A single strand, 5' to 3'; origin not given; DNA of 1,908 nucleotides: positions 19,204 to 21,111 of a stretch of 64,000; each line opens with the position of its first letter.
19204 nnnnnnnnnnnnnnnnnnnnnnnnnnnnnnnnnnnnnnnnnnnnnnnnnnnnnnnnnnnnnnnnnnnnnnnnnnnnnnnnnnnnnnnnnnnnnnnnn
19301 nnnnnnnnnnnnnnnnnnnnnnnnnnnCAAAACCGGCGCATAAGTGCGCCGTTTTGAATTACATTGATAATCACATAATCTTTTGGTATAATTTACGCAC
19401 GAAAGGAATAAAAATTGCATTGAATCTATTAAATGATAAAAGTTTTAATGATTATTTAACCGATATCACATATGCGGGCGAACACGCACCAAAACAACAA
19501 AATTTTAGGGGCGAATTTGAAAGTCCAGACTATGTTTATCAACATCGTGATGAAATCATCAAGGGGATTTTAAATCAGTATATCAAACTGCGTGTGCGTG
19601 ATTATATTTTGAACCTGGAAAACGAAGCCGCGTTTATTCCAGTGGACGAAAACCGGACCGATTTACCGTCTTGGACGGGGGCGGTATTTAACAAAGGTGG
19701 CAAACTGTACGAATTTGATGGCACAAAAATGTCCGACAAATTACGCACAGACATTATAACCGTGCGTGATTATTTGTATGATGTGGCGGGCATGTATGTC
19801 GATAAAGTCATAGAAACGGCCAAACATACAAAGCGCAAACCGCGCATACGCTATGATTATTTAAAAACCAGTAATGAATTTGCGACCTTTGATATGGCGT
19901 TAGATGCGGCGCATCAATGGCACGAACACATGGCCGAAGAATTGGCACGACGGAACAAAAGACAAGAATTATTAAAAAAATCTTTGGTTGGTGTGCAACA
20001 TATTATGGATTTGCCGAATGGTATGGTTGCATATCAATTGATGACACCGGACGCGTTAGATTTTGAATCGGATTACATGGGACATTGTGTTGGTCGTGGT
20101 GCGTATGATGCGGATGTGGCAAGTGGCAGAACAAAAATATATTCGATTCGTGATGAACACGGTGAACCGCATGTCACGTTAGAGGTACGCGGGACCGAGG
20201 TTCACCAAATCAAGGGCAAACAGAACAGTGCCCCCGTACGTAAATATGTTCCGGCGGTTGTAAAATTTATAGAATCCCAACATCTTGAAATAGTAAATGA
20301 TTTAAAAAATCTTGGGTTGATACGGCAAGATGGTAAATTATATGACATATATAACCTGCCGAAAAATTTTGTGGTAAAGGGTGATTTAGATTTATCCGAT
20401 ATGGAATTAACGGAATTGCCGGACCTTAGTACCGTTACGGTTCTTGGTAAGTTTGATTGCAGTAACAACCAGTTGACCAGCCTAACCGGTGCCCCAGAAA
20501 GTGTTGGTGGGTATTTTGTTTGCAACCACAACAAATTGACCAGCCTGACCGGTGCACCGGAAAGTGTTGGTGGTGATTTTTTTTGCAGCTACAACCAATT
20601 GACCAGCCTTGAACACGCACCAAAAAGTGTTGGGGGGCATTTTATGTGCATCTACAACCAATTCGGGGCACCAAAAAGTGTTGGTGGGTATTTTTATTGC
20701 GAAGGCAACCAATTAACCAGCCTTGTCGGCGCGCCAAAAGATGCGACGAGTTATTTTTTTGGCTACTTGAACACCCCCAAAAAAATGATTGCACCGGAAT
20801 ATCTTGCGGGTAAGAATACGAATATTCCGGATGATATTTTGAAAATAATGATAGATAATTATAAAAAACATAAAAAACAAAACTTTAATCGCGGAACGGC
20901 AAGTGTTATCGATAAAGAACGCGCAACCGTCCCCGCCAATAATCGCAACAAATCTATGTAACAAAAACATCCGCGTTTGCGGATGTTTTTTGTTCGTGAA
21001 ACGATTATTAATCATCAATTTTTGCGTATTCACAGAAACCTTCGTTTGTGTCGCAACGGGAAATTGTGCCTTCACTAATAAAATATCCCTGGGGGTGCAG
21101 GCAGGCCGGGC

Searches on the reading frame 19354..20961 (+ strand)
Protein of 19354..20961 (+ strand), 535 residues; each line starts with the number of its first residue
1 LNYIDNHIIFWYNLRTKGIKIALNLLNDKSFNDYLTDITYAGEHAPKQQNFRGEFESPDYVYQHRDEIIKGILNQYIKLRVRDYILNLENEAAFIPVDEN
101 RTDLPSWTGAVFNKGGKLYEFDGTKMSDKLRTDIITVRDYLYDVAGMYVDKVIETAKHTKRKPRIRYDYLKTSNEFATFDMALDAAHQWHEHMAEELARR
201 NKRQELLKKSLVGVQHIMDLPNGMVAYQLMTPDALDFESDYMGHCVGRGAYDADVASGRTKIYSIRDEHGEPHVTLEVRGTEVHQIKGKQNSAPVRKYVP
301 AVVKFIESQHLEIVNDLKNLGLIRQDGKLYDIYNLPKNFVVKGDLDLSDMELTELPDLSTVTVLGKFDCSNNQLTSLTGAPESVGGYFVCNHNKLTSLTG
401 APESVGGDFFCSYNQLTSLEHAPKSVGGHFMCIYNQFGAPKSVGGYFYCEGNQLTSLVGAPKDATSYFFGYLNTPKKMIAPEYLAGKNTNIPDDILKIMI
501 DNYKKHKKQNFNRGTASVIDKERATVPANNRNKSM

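Call 41: search_protein_families(library=pfam, proteins=[window:19354-20961:+], max_evalue=0.0001)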
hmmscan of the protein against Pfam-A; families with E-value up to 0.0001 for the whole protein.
window:19354-20961:+ (535 aa): 1 family
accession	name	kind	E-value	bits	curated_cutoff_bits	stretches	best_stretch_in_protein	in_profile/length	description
PF14284.11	PcfJ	-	3.8e-11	43.4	25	1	176-302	20-146/147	PcfJ-like protein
